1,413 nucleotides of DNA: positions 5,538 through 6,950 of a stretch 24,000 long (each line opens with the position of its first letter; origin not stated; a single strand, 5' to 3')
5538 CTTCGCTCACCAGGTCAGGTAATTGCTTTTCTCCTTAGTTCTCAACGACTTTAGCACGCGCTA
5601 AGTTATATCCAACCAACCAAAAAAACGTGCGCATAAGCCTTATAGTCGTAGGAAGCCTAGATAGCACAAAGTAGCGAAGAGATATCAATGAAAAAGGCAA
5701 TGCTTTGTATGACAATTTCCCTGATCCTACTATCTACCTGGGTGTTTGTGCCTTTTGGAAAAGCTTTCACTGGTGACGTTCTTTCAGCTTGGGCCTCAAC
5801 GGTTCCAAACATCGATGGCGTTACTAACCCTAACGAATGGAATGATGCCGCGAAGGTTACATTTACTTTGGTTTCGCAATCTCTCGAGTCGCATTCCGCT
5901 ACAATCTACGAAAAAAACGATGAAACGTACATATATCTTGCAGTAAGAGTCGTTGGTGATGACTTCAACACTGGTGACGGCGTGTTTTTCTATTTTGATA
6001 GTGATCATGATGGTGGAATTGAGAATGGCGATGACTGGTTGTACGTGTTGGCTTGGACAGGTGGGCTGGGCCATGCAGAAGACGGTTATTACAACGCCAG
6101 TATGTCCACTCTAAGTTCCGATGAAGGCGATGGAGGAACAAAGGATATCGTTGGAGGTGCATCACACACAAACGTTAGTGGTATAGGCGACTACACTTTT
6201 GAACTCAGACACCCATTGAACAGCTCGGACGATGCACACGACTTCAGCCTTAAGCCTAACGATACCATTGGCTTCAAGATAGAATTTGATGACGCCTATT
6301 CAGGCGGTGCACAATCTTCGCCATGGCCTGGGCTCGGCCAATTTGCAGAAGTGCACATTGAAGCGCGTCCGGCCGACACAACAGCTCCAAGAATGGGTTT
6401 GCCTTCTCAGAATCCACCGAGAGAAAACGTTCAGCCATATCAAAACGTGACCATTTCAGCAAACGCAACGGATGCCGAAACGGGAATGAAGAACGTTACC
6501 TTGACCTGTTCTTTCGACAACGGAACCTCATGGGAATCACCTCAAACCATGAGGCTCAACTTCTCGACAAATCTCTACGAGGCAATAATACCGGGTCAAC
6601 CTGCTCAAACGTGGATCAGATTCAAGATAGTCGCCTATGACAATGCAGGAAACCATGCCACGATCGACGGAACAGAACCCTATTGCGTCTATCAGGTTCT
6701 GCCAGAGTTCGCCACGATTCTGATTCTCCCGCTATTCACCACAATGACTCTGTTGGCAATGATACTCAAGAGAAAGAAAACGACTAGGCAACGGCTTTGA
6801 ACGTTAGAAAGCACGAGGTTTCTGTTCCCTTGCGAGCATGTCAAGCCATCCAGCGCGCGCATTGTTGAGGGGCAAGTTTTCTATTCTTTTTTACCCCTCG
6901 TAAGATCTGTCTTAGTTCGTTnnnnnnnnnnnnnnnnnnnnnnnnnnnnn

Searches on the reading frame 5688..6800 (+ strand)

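Call 6: search_protein_families(library=pfam, proteins=[window:5688-6800:+], max_evalue=0.01)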
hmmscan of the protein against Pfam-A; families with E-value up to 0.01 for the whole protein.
window:5688-6800:+ (370 aa): 1 family
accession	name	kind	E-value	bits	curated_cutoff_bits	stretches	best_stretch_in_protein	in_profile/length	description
PF24893.1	DUF7743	-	0.00019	21.5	27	1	251-342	19-108/120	Domain of unknown function (DUF7743)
